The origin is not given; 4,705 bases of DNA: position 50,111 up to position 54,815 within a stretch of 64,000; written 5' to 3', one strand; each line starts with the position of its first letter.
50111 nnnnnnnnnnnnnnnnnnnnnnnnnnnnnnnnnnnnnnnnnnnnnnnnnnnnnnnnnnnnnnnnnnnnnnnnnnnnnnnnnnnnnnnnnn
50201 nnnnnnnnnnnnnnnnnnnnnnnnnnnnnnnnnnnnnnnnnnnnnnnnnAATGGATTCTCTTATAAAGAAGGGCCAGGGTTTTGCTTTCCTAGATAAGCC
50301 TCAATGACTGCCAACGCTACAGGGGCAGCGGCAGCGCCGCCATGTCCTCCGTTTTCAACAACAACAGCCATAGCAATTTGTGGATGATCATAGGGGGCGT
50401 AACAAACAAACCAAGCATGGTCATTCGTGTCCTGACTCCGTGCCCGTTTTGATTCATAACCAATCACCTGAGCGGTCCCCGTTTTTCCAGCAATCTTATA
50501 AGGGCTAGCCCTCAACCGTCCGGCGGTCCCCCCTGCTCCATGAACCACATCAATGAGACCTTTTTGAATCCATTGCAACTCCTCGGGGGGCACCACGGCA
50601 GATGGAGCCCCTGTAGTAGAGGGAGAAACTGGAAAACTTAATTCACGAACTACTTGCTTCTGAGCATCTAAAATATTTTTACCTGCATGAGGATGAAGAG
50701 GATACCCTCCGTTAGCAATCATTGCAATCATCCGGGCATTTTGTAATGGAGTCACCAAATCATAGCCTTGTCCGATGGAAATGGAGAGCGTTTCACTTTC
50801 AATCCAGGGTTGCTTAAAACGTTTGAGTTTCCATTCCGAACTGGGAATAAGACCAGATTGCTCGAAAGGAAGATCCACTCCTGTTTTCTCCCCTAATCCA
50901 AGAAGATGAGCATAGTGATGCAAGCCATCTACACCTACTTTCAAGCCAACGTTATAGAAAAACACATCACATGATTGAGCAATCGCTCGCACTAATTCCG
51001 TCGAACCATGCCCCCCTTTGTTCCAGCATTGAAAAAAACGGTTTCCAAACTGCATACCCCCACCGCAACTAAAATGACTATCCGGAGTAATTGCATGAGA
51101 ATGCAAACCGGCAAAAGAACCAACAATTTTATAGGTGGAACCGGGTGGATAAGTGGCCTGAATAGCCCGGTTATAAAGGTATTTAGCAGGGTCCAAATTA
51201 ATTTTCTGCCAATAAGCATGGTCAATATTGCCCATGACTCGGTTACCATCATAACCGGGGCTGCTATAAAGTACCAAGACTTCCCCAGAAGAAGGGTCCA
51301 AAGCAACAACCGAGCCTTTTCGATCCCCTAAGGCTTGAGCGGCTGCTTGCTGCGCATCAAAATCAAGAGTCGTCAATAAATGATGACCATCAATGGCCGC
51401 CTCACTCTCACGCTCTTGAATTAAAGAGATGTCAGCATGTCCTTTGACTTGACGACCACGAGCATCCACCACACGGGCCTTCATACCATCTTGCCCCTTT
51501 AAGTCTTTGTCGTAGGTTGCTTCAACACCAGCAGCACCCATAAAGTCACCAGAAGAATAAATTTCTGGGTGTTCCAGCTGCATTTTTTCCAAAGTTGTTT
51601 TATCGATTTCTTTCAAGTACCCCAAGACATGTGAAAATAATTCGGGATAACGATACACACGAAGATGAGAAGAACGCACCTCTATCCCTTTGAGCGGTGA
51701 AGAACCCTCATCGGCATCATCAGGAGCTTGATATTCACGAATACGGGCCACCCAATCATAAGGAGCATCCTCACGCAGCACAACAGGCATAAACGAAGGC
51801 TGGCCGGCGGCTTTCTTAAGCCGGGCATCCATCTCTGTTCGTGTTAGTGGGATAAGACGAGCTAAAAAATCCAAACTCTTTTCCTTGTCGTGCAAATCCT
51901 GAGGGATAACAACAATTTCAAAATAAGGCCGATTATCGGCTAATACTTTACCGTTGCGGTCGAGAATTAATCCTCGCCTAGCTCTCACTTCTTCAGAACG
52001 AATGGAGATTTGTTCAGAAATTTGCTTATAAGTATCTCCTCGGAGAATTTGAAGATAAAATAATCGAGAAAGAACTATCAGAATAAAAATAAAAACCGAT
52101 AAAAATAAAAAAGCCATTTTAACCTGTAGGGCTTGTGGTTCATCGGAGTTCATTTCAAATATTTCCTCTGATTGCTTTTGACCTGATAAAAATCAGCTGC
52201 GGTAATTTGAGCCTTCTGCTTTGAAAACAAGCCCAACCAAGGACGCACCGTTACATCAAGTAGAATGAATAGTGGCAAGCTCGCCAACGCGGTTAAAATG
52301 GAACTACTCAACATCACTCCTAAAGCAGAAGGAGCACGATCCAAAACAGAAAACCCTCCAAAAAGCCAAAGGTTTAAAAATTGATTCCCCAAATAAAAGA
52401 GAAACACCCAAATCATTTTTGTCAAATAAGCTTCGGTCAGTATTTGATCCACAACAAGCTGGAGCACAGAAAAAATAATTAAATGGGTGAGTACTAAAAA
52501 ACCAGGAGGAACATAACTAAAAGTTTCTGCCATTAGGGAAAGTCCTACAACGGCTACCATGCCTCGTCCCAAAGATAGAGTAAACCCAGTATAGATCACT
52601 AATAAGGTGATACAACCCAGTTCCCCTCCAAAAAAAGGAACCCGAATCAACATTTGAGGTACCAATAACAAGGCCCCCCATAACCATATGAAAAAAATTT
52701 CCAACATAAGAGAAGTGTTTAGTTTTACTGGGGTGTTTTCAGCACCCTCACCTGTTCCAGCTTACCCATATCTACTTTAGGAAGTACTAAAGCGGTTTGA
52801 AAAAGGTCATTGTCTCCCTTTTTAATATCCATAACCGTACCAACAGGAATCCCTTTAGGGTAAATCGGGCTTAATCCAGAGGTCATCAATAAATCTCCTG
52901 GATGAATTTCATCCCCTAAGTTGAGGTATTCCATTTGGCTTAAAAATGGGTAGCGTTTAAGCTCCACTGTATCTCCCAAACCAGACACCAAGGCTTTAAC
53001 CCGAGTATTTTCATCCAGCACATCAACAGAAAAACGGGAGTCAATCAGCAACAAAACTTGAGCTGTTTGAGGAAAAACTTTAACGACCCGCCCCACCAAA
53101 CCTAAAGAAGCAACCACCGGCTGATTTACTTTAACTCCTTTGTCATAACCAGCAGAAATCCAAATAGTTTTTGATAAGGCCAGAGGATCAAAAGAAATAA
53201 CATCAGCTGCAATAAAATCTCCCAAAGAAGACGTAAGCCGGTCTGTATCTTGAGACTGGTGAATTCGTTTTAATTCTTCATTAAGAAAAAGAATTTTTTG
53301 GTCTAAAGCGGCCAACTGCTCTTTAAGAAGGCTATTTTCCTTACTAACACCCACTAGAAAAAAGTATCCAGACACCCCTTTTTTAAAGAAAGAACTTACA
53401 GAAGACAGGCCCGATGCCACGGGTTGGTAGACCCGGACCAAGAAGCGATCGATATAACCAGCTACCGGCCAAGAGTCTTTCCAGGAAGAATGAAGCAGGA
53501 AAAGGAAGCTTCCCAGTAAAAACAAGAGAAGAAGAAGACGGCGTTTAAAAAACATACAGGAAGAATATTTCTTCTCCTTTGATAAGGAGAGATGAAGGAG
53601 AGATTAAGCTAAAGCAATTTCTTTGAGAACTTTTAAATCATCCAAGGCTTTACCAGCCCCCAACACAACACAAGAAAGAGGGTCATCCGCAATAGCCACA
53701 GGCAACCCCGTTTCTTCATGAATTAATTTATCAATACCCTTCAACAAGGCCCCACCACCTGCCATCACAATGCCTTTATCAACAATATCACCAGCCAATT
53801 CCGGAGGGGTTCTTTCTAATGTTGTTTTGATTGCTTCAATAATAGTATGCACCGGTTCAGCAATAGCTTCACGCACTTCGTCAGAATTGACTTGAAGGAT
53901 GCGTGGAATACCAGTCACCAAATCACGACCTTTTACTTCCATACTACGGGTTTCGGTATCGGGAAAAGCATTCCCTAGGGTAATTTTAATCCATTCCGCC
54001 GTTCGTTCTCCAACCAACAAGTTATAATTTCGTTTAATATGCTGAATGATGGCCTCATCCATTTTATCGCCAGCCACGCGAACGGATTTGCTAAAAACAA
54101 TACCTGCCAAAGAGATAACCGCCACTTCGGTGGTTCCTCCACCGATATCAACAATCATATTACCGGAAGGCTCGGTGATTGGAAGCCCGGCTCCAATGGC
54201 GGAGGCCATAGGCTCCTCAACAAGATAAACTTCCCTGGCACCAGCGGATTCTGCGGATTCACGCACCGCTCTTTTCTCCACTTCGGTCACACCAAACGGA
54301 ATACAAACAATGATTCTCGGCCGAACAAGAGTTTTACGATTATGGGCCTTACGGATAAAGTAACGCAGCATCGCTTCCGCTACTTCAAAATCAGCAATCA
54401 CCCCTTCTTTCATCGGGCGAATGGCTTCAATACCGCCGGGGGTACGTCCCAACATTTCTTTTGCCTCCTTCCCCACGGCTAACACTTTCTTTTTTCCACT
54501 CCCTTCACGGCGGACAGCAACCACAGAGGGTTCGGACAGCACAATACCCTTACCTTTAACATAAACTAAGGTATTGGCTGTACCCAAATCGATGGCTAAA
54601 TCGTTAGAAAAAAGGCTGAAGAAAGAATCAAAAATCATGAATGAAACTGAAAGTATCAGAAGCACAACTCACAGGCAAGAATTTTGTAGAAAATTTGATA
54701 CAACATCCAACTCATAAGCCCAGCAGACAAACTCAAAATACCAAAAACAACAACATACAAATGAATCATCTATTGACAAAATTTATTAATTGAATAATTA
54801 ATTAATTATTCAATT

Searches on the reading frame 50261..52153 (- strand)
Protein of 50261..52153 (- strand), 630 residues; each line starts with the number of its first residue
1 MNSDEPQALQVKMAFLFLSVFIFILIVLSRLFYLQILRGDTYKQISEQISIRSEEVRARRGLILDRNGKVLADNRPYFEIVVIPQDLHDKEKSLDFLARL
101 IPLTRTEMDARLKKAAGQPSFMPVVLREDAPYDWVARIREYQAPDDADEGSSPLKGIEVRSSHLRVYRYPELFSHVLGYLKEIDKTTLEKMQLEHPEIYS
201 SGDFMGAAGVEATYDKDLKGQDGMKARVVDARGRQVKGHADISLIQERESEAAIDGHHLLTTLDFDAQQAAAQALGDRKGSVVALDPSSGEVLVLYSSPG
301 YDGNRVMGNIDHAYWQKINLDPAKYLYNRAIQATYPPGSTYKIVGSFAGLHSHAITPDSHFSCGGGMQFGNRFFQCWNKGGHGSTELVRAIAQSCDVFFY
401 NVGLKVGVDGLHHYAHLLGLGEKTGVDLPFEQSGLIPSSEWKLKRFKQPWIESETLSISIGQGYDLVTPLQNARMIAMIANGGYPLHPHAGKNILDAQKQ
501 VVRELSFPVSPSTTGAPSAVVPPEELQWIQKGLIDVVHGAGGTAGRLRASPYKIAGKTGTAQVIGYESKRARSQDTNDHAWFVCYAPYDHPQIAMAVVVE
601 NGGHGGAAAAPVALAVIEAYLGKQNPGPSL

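Call 5: search_protein_families(library=pfam, proteins=[window:50261-52153:-], max_evalue=0.01)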
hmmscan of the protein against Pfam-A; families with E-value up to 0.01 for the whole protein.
window:50261-52153:- (630 aa): 3 families
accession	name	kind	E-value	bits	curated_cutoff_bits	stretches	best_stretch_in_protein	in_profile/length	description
PF00905.27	Transpeptidase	-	9.3e-69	232.3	22.1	1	280-617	1-298/299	Penicillin binding protein transpeptidase domain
PF03717.20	PBP_dimer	-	2.5e-39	136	24.4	1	57-237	3-177/180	Penicillin-binding Protein dimerisation domain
PF21922.1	PBP_dimer_2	-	0.00096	19.8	27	0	162-191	22-52/83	Penicillin binding protein A dimerisation domain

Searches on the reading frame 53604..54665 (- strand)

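Call 5: search_protein_families(library=pfam, proteins=[window:53604-54665:-], max_evalue=0.01)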
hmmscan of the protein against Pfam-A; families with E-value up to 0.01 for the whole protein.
window:53604-54665:- (353 aa): 5 families
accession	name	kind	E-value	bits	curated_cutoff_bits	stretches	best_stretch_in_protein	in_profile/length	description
PF06723.19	MreB_Mbl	-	2e-153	510.5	27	1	21-348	2-326/327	MreB/Mbl protein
PF00022.25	Actin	-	4e-13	49.2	27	1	44-213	29-190/410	Actin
PF14450.12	FtsA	-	1.5e-11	45.2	31.8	1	171-327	2-111/127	Cell division protein FtsA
PF00012.26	HSP70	-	9.6e-09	34.4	20.6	1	117-214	135-238/599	Hsp70 protein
PF11104.14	PilM_2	-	6.5e-07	29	27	1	296-328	276-307/340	Type IV pilus assembly protein PilM;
